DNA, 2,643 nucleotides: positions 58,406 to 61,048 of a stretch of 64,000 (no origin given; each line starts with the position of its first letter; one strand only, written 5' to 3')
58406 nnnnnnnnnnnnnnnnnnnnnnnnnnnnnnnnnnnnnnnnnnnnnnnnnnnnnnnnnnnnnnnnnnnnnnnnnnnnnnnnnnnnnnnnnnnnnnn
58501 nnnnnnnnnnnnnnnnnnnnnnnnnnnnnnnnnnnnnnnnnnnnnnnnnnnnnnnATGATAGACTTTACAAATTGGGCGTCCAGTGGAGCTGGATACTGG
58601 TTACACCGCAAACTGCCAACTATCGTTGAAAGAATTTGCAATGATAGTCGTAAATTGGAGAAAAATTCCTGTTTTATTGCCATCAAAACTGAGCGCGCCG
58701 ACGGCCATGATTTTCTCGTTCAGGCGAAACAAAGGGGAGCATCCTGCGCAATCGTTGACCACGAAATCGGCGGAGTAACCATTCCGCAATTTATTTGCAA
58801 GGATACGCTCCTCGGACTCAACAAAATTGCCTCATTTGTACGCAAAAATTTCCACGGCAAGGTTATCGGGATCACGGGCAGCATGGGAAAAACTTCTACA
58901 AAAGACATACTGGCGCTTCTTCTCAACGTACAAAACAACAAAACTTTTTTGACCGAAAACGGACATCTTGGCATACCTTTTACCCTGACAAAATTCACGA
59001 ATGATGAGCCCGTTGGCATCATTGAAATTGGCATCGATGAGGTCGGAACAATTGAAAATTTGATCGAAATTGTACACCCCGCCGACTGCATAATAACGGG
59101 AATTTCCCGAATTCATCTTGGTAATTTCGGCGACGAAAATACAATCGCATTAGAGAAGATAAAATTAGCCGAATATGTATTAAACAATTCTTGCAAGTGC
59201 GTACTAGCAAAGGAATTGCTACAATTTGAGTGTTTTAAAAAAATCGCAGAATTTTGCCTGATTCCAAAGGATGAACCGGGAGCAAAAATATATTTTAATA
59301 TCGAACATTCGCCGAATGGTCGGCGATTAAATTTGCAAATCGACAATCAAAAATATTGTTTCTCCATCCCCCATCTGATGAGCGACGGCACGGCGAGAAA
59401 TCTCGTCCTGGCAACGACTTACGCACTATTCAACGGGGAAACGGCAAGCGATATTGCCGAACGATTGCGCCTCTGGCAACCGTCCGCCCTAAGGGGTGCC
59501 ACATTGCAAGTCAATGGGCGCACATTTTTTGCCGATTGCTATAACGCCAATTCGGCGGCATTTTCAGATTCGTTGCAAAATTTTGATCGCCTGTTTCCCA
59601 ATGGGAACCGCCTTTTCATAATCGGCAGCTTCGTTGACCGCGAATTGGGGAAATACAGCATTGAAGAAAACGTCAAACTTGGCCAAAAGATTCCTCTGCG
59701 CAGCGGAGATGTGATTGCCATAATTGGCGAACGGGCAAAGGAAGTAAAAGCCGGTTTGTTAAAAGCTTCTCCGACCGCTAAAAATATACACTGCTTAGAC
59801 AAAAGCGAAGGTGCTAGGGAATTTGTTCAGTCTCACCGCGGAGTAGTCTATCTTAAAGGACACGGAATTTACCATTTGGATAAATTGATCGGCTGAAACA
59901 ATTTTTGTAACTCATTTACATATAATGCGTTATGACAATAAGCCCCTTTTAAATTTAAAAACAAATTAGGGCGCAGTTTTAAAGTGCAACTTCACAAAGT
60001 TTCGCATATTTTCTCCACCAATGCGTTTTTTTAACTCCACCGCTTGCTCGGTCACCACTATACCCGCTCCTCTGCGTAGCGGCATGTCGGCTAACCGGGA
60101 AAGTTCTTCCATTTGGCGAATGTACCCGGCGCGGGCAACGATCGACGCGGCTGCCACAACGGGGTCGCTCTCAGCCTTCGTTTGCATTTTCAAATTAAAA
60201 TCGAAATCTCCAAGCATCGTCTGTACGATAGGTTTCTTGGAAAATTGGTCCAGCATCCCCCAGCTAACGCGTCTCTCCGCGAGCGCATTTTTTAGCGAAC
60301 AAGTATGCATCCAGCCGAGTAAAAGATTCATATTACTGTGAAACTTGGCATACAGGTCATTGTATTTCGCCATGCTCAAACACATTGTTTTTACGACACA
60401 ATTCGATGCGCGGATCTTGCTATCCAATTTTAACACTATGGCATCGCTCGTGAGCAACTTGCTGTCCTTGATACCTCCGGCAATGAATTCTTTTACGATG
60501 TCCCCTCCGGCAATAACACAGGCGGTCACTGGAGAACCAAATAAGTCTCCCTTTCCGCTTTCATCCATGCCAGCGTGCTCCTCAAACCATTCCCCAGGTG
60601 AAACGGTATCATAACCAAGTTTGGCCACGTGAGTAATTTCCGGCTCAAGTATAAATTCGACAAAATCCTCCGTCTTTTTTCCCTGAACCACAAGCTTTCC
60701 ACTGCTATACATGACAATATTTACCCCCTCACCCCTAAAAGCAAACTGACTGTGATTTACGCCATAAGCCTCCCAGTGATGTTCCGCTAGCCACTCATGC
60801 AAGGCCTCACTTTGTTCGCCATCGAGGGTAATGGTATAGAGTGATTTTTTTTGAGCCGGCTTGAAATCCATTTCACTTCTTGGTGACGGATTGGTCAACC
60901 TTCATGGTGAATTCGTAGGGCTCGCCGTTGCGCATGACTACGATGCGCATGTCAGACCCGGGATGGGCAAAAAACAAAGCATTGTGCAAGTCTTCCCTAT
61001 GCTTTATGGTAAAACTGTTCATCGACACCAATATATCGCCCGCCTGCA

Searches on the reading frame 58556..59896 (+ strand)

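Call 51: search_protein_families(library=pfam, proteins=[window:58556-59896:+], max_evalue=0.001)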
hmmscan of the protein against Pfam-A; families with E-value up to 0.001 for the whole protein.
window:58556-59896:+ (446 aa): 3 families
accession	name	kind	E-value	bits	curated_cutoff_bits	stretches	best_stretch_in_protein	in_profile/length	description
PF08245.18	Mur_ligase_M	-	4.8e-16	59.8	24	1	106-288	1-198/200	Mur ligase middle domain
PF01225.30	Mur_ligase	-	3.2e-05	24.7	21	1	27-70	5-53/95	Mur ligase family, catalytic domain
PF02875.26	Mur_ligase_C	-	7.8e-05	24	28.4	0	319-422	9-109/127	Mur ligase, glutamate ligase domain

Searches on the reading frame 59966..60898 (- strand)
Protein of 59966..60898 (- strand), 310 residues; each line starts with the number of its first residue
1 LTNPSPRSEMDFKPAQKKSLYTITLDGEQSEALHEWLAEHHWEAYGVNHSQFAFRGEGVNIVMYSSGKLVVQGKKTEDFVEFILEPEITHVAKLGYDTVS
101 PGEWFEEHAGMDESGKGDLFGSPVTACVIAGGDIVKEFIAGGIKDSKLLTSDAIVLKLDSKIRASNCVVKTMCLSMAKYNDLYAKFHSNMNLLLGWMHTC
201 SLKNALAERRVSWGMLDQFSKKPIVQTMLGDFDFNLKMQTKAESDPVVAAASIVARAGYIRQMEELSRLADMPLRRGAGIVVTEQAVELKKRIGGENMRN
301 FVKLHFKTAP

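Call 77: search_protein_families(library=pfam, proteins=[window:59966-60898:-], max_evalue=0.001)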
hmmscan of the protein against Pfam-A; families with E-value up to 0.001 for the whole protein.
window:59966-60898:- (310 aa): 2 families
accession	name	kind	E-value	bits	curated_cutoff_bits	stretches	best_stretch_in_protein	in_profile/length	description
PF01351.25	RNase_HII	-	8.6e-21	75.2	25.8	1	109-308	1-198/199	Ribonuclease HII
PF11858.14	DUF3378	-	1.2e-06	29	27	1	47-90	27-70/76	Domain of unknown function (DUF3378)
